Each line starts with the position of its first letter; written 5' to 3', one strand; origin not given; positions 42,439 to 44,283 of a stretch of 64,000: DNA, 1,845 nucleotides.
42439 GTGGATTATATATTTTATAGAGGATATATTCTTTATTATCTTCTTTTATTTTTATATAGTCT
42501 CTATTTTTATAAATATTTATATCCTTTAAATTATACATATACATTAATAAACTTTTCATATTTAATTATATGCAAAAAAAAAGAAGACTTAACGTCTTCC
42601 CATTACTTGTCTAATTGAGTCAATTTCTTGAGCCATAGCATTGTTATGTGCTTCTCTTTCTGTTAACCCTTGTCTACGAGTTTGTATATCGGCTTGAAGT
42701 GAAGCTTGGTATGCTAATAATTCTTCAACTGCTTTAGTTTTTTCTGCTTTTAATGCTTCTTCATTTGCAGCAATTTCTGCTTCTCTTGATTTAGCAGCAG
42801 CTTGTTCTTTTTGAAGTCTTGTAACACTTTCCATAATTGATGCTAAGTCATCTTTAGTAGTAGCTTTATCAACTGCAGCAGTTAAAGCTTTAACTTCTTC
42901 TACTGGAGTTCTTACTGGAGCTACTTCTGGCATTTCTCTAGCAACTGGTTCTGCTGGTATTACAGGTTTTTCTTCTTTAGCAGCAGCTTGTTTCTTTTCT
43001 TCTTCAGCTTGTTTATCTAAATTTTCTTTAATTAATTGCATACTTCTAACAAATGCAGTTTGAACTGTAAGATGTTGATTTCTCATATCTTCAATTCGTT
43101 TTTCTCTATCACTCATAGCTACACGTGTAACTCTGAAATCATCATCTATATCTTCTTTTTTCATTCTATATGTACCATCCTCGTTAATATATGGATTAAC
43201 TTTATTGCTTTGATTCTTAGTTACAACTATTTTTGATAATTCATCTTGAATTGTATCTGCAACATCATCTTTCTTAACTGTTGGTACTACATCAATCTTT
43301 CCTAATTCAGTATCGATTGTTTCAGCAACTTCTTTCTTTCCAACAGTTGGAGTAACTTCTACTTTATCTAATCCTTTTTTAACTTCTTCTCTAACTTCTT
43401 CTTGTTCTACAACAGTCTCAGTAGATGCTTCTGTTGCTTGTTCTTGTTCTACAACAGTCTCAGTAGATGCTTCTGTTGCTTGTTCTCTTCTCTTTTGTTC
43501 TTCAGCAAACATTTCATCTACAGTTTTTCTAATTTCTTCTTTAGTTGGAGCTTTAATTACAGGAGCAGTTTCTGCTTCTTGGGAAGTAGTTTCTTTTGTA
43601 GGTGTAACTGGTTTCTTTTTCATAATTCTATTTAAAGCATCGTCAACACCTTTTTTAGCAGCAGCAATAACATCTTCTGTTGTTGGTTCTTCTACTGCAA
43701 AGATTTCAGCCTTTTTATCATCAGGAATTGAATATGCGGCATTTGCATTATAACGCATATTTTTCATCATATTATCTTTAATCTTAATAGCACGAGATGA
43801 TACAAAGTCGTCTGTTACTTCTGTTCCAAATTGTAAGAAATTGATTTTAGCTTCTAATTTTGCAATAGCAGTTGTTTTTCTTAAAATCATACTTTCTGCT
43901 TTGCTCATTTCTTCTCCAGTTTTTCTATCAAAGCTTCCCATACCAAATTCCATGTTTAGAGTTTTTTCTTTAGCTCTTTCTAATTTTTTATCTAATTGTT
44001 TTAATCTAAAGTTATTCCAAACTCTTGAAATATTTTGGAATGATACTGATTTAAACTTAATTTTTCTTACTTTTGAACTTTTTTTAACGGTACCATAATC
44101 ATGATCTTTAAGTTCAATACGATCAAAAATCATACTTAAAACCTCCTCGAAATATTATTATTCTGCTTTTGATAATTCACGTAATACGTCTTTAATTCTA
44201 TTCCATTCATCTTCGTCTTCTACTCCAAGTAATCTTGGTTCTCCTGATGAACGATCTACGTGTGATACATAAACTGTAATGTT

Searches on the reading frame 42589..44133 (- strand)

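Call 50: search_protein_families(library=pfam, proteins=[window:42589-44133:-], max_evalue=0.00001)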
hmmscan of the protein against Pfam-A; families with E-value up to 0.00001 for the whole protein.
window:42589-44133:- (514 aa): 0 families

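Call 54: search_protein_families(library=pfam, proteins=[window:42589-44133:-], max_evalue=10)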
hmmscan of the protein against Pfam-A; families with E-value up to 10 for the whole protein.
window:42589-44133:- (514 aa): 3 families
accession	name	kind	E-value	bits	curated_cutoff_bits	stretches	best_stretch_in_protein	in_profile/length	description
PF25725.1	crAss_CARG1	-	0.037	14.6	27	1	98-186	46-128/133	Crassvirus cargo protein 1 domain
PF01827.32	FTH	-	0.099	12.8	22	1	17-129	14-120/141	FTH domain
PF20332.3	DUF6627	-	6.8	7.2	27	1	218-280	21-81/125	Family of unknown function (DUF6627)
